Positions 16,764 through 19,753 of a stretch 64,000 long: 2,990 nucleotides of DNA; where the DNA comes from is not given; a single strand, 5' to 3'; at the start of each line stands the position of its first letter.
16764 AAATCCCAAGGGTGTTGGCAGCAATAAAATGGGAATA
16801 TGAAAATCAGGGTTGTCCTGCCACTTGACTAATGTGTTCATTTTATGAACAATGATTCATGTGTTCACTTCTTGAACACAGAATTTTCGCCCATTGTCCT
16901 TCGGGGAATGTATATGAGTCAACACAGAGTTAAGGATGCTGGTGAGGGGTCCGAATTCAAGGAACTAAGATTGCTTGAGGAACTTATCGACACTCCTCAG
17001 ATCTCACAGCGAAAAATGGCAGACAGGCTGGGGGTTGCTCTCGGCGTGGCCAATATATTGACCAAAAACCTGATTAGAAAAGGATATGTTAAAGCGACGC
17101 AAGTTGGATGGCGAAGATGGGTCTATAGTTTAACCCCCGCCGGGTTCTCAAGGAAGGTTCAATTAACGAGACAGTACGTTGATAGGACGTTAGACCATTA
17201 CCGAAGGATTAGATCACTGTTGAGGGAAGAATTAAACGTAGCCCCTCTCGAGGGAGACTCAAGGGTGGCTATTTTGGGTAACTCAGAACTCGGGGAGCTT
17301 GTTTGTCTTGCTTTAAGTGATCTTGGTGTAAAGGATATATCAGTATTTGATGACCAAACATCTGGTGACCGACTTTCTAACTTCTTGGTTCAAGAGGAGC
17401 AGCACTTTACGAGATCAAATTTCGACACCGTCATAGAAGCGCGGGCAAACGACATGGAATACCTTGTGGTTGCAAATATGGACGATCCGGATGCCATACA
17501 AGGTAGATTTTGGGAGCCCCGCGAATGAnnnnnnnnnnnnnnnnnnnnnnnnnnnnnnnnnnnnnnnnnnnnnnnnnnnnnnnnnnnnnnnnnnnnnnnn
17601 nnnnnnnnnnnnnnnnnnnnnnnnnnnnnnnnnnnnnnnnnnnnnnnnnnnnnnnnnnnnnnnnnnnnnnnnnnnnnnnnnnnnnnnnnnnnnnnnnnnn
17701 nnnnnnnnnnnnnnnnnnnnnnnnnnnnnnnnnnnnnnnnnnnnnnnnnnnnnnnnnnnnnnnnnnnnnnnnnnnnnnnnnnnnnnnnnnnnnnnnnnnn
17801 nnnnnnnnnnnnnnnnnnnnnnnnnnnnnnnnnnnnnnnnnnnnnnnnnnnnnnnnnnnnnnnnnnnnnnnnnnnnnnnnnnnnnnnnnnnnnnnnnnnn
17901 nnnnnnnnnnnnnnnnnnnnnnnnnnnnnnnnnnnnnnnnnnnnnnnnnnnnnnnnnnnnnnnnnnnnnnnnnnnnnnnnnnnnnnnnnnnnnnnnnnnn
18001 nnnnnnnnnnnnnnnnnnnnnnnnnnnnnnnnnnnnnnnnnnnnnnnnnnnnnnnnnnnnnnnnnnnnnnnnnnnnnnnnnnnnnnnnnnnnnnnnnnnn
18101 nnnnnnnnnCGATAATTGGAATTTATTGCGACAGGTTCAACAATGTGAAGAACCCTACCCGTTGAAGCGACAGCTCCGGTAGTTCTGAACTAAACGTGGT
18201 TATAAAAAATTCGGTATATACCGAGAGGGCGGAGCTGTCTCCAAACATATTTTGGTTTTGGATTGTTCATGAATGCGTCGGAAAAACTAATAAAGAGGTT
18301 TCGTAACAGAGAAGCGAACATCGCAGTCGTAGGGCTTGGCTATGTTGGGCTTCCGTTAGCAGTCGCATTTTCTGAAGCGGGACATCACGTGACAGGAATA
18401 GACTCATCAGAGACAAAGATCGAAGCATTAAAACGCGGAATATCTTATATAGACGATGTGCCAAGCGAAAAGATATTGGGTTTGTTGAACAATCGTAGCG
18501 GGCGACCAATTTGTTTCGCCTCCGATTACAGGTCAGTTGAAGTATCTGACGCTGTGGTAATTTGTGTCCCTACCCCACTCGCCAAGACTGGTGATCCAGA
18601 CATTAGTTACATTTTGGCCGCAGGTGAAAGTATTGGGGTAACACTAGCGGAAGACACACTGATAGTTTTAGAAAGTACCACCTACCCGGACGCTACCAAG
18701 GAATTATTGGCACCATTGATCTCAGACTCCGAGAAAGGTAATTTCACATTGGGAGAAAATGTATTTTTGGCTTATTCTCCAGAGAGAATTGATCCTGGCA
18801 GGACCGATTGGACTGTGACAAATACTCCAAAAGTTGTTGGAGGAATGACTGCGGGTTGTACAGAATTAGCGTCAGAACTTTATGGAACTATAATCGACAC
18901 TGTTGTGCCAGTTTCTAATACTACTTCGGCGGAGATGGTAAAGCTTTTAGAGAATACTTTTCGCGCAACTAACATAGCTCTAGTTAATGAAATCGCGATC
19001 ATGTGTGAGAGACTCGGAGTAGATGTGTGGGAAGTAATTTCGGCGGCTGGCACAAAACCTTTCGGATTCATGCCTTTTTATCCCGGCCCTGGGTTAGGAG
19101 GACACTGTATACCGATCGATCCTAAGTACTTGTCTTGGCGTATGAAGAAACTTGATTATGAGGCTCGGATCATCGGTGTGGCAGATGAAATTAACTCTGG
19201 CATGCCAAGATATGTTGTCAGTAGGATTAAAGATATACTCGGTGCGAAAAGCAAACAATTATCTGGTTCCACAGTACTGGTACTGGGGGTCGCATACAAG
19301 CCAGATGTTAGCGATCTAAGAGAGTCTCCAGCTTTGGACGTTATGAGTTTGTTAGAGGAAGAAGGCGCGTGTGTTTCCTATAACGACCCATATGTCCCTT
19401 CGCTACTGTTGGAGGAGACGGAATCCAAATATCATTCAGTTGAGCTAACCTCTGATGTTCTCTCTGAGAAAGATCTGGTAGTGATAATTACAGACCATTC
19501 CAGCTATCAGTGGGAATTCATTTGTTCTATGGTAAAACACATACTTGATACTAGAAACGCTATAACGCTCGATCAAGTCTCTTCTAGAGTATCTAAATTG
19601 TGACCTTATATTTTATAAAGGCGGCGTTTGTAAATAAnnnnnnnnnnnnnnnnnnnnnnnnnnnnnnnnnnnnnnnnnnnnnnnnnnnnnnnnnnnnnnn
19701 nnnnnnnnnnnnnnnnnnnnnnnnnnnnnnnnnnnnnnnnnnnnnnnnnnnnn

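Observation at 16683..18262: Locus control head: tandem inverted-repeat operators, extended MarR-like regulator, translationally coupled NusG/RfaH-like paralog and a structured leader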

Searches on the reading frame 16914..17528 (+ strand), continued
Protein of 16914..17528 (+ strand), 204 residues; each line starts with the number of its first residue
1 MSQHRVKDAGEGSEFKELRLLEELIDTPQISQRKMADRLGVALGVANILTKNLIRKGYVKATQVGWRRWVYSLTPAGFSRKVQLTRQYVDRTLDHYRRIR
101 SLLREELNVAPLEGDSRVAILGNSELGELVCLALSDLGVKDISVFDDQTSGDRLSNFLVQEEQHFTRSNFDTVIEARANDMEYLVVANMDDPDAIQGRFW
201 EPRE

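Call 23: fold_search(model_id=the predicted structure, library=pdb)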
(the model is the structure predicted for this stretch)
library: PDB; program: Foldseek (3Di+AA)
matches with E <= 10: 1865; with E <= 0.001: 31
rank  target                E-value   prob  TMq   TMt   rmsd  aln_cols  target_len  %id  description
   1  3k0l_A                3.4e-05  1.00  0.34  0.48   9.9       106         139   24  Crystal Structure of Putative MarR Family Transcriptional Regulator from Acinetobacter sp. ADP (released 2009-10-13)
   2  4rgu_B                4.1e-05  1.00  0.36  0.50   7.6       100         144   20  Crystal Structure of Putative MarR Family Transcriptional Regulator HcaR from Acinetobacter sp. ADP complexed with fer (released 2015-03-04)
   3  4rgr_A                5.6e-05  1.00  0.37  0.52   7.6       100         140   20  Crystal Structure of Putative MarR Family Transcriptional Regulator HcaR from Acinetobacter sp. ADP (released 2015-03-04)
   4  4rgx_A                6.3e-05  1.00  0.37  0.53   7.6       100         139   20  Crystal Structure of Putative MarR Family Transcriptional Regulator HcaR from Acinetobacter sp. ADP complexed with 3,4 (released 2015-03-04)
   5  4rgu_A                8.5e-05  1.00  0.33  0.46   7.8        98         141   21  Crystal Structure of Putative MarR Family Transcriptional Regulator HcaR from Acinetobacter sp. ADP complexed with fer (released 2015-03-04)
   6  3k0l_B                1.3e-04  1.00  0.32  0.46   9.6       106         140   20  Crystal Structure of Putative MarR Family Transcriptional Regulator from Acinetobacter sp. ADP (released 2009-10-13)
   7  4fht_A                2.0e-04  1.00  0.30  0.42   8.8       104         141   18  Crystal Structure of the PcaV transcriptional regulator from Streptomyces coelicolor in complex with its natural ligan (released 2013-04-24)
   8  4rgx_B                2.2e-04  1.00  0.31  0.46   7.6        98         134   21  Crystal Structure of Putative MarR Family Transcriptional Regulator HcaR from Acinetobacter sp. ADP complexed with 3,4 (released 2015-03-04)
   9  5y2v_B                2.2e-04  1.00  0.28  0.20  14.5       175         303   18  Strcutrue of the full-length CcmR complexed with 2-OG from Synechocystis PCC6803 (released 2017-12-27)
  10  4g9y                  2.4e-04  1.00  0.36  0.52   6.4       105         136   19  Crystal Structure of the PcaV transcriptional regulator from Streptomyces coelicolor (released 2013-06-05)
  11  3eco_A                2.7e-04  1.00  0.34  0.48   5.5       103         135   19  Crystal structure of MepR, a transcription regulator of the Staphylococcus aureus multidrug efflux pump MepA (released 2009-02-10)
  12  3hhg_G                2.7e-04  0.99  0.27  0.20  11.0       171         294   14  Structure of CrgA, a LysR-type transcriptional regulator from Neisseria meningitidis. (released 2009-07-07)
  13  4fht_B                2.8e-04  1.00  0.30  0.41   8.8       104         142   19  Crystal Structure of the PcaV transcriptional regulator from Streptomyces coelicolor in complex with its natural ligan (released 2013-04-24)
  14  6jbx_A                3.0e-04  1.00  0.33  0.45   5.6       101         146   19  Crystal structure of Streptococcus pneumoniae FabT in complex with DNA (released 2019-07-24)
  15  3wg9_D                3.2e-04  1.00  0.27  0.27  14.5       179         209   19  Crystal structure of RSP, a Rex-family repressor (released 2014-08-13)
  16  3wg9_B                3.8e-04  0.99  0.28  0.27  14.3       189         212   18  Crystal structure of RSP, a Rex-family repressor (released 2014-08-13)
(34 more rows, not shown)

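Call 63: search_protein_families(library=pfam, proteins=[L047:6561-7577:+, L055:6610-7503:+, L057:6612-7526:+, L065:6612-8468:+, L070:1645-2613:+, L075:6640-7614:+, L049:6600-7211:+, L081:6570-7154:+, L068:3880-4410:+, L079:7189-7692:+], max_evalue=0.001)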
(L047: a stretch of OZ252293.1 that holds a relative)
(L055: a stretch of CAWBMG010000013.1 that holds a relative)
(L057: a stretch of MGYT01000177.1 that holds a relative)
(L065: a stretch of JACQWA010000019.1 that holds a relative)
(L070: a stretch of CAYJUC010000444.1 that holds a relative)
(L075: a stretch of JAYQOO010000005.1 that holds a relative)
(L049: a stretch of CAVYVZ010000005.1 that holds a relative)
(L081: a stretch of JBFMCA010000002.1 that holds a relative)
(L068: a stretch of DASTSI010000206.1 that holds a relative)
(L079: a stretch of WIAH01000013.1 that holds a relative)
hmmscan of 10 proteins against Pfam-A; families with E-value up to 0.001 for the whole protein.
L047:6561-7577:+ (338 aa): 4 families
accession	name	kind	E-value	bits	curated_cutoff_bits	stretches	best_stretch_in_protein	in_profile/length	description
PF01370.27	Epimerase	-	3.5e-55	187.5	20.9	1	34-265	1-240/240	NAD dependent epimerase/dehydratase family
PF16363.11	GDP_Man_Dehyd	-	6.2e-24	85.5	27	1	66-328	58-332/332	GDP-mannose 4,6 dehydratase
PF04321.23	RmlD_sub_bind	-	4e-07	29.8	27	1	33-102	2-70/287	RmlD substrate binding domain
PF02719.21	Polysacc_synt_2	-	1.4e-06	28.1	20.2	0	68-135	62-128/293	Polysaccharide biosynthesis protein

L055:6610-7503:+ (297 aa): 0 families

L057:6612-7526:+ (304 aa): 2 families
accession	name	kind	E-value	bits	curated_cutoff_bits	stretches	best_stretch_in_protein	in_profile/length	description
PF00483.29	NTP_transferase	-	5.5e-77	259.1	21.2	1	11-247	1-243/245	Nucleotidyl transferase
PF12804.13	NTP_transf_3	-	3.7e-09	37.4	27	1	12-140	1-118/160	MobA-like NTP transferase domain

L065:6612-8468:+ (618 aa): 7 families
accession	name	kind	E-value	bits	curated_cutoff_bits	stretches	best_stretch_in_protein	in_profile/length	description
PF00005.33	ABC_tran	-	2.5e-34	119.2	25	1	389-538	1-137/137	ABC transporter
PF00664.28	ABC_membrane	-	5.9e-31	108.6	28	1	26-320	2-264/274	ABC transporter transmembrane region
PF02463.25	SMC_N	-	6.2e-07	29.5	40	1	400-579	25-210/220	RecF/RecN/SMC N terminal domain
PF13191.12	AAA_16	-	3.2e-05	24.9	32.6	1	399-554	24-158/167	AAA ATPase domain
PF13401.12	AAA_22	-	9.5e-05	23.2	27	1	399-442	5-49/130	AAA domain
PF00004.35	AAA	-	0.00022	22.1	21.2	0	402-451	1-49/131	ATPase family associated with various cellular activities (AAA)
PF13555.12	AAA_29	-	0.00042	20.5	27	0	389-419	12-42/61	P-loop containing region of AAA domain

L070:1645-2613:+ (322 aa): 11 families
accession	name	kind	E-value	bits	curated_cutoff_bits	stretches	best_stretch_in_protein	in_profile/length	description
PF02719.21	Polysacc_synt_2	-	2.5e-100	335.9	20.2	1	8-279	1-292/293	Polysaccharide biosynthesis protein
PF01370.27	Epimerase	-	1.2e-24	87.5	20.9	1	8-187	1-196/240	NAD dependent epimerase/dehydratase family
PF01073.25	3Beta_HSD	-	4.4e-18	65.7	22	1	9-132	1-122/280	3-beta hydroxysteroid dehydrogenase/isomerase family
PF16363.11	GDP_Man_Dehyd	-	3.9e-14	53.3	27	1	9-133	1-136/332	GDP-mannose 4,6 dehydratase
PF13460.12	NAD_binding_10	-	1.3e-11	45.1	27.2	1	12-129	1-101/184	NAD(P)H-binding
PF04321.23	RmlD_sub_bind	-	1.3e-11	44.6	27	1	7-148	2-137/287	RmlD substrate binding domain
PF07993.18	NAD_binding_4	-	1.8e-10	40.8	20.1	1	10-130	1-140/258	Male sterility protein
PF05368.20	NmrA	-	6.5e-09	36.2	27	1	6-125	3-106/298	NmrA-like family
PF08659.16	KR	-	8.6e-06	26.2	22.6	1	6-86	1-92/180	KR domain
PF03435.24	Sacchrp_dh_NADP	-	0.00064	20.5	25.1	0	8-83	1-76/129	Saccharopine dehydrogenase NADP binding domain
PF00106.31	adh_short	-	0.00078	19.4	26.6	0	8-144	3-157/195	short chain dehydrogenase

L075:6640-7614:+ (324 aa): 10 families
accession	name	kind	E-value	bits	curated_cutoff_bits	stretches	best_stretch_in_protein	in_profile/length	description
PF01370.27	Epimerase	-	7.6e-53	179.8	20.9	1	8-245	1-240/240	NAD dependent epimerase/dehydratase family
PF16363.11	GDP_Man_Dehyd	-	1.1e-43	150.4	27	1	9-308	1-331/332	GDP-mannose 4,6 dehydratase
PF01073.25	3Beta_HSD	-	5.3e-26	91.7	22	1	10-187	2-186/280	3-beta hydroxysteroid dehydrogenase/isomerase family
PF13460.12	NAD_binding_10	-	8.9e-18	65.2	27.2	1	12-180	1-144/184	NAD(P)H-binding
PF02719.21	Polysacc_synt_2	-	7.9e-17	61.8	20.2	1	8-123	1-128/293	Polysaccharide biosynthesis protein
PF04321.23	RmlD_sub_bind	-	3e-16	59.8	27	1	7-269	2-236/287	RmlD substrate binding domain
PF07993.18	NAD_binding_4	-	9.9e-16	58.1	20.1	1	10-189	1-214/258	Male sterility protein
PF05368.20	NmrA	-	4.4e-08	33.5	27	1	5-119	2-103/298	NmrA-like family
PF00106.31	adh_short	-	8.8e-05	22.5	26.6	1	6-112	1-121/195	short chain dehydrogenase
PF03435.24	Sacchrp_dh_NADP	-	0.00031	21.5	25.1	1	13-92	5-88/129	Saccharopine dehydrogenase NADP binding domain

L049:6600-7211:+ (203 aa): 0 families

L081:6570-7154:+ (194 aa): 1 family
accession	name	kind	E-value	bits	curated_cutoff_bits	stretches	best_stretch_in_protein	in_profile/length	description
PF13580.11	SIS_2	-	6.7e-11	42.8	27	1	7-141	2-137/138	SIS domain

L068:3880-4410:+ (176 aa): 1 family
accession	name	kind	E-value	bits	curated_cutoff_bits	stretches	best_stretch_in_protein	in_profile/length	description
PF02357.24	NusG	-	2.5e-21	76.4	22.2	1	9-100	2-92/93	Transcription termination factor nusG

L079:7189-7692:+ (167 aa): 1 family
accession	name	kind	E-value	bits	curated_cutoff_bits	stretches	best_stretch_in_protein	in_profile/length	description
PF02357.24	NusG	-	2.5e-21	76.4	22.2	1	8-99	2-92/93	Transcription termination factor nusG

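Call 76: search_solved_structures(query=A3, max_evalue=1)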
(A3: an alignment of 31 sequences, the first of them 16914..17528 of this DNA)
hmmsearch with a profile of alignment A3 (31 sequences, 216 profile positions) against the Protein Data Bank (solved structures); distinct sequences matched with E-value up to 1: 60.
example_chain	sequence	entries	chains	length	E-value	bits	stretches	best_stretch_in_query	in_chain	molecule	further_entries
6jbx_A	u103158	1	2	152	0.00024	24.2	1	11-78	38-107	Fatty acid biosynthesis transcriptional regulator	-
4v3p_SV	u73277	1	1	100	0.0012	21.9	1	20-73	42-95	40S ribosomal protein S25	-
4v7e_BZ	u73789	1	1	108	0.0015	21.6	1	20-73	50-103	40S ribosomal protein S25E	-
7olc_SK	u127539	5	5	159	0.0035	20.4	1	44-80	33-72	40S ribosomal protein s10-like protein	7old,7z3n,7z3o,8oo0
7nwg_a2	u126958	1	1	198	0.0089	19.1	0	21-79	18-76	ribosomal protein eS25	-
7r81_L2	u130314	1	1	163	0.011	18.8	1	45-80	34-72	Probable 40s ribosomal protein s10-b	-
4v92_BZ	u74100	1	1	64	0.016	18.2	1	20-73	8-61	ES25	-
6t4q_SZ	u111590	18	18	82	0.019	18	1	2-73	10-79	40S ribosomal protein S25-A | 40S ribosomal protein S25 | Small ribosomal subunit protein eS25A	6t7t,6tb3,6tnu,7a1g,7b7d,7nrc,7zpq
8jiw_BZ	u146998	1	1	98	0.021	17.9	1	20-72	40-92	40S ribosomal protein S25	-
8ip8_ta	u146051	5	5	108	0.024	17.6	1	20-72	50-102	40S ribosomal protein eS25 | 40S ribosomal protein S25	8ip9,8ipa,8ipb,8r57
9fhl_c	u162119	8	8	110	0.027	17.5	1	20-72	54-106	Small ribosomal subunit protein eS25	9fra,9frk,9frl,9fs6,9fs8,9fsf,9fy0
8ut0_AA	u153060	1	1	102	0.032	17.3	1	2-73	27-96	40S ribosomal protein S25-A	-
4uer_8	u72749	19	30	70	0.035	17.1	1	20-73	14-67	ES25 | 40S ribosomal protein S25-A | Small ribosomal subunit protein eS25A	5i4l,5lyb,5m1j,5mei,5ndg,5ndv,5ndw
6wdr_Z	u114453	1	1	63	0.035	17.1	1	20-73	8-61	40S ribosomal protein S25-A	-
4u3m_D5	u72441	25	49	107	0.036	17.1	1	3-73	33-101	40S ribosomal protein S25-A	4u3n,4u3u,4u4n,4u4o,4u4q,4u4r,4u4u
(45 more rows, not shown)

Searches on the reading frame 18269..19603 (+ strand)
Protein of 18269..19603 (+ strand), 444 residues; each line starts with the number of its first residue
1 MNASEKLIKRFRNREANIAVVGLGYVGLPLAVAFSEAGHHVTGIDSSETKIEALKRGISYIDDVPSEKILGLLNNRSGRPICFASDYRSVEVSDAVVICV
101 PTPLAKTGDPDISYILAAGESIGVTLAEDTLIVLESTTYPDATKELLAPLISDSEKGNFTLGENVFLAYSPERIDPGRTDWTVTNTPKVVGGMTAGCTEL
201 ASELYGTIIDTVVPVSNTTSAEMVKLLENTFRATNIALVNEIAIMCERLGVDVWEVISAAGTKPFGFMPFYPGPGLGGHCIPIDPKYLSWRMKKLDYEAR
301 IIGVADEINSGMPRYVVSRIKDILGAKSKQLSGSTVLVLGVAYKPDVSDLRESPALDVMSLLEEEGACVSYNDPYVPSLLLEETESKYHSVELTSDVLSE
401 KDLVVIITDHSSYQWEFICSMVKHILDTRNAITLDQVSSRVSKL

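Call 4: search_protein_families(library=pfam, proteins=[window:18269-19603:+], max_evalue=0.1)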
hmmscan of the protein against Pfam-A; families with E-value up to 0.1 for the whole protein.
window:18269-19603:+ (444 aa): 15 families
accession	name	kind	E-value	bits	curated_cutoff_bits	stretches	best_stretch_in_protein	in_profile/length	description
PF03721.20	UDPG_MGDP_dh_N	-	2.7e-40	138.4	27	1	17-202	2-185/187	UDP-glucose/GDP-mannose dehydrogenase family, NAD binding domain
PF00984.24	UDPG_MGDP_dh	-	2.9e-34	117.5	25.4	1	220-310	2-93/94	UDP-glucose/GDP-mannose dehydrogenase family, central domain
PF03720.21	UDPG_MGDP_dh_C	-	2.9e-21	76.2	30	1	337-432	1-101/103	UDP-glucose/GDP-mannose dehydrogenase family, UDP binding domain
PF03446.21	NAD_binding_2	-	1.6e-06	28.6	21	1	17-147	1-104/161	NAD binding domain of 6-phosphogluconate dehydrogenase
PF02558.23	ApbA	-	0.00015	21.9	22.2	1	18-101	1-75/150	Ketopantoate reductase PanE/ApbA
PF02254.24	TrkA_N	-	0.00045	21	23.8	1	18-58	1-42/116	TrkA-N domain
PF02737.24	3HCDH_N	-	0.00046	20.6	22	1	17-59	1-43/180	3-hydroxyacyl-CoA dehydrogenase, NAD binding domain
PF07992.20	Pyr_redox_2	-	0.00088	19.2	26.1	1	12-55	139-182/291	Pyridine nucleotide-disulphide oxidoreductase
PF03807.23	F420_oxidored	-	0.0012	19.9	21.6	1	18-102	2-69/94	NADP oxidoreductase coenzyme F420-dependent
PF00070.33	Pyr_redox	-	0.0013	19.7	22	1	17-48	1-32/82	Pyridine nucleotide-disulphide oxidoreductase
PF14833.11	NAD_binding_11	-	0.016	15.9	30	1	221-258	3-40/122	NAD-binding of NADP-dependent 3-hydroxyisobutyrate dehydrogenase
PF10727.15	Rossmann-like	-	0.028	14.6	23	1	14-46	13-45/131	Rossmann-like domain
PF02826.25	2-Hacid_dh_C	-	0.029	14.2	25.1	0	12-58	33-80/178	D-isomer specific 2-hydroxyacid dehydrogenase, NAD binding domain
PF01210.29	NAD_Gly3P_dh_N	-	0.053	13.9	23.1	0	17-56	1-40/158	NAD-dependent glycerol-3-phosphate dehydrogenase N-terminus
PF13241.12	NAD_binding_7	-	0.086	13.9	22.1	0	14-50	6-47/104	Putative NAD(P)-binding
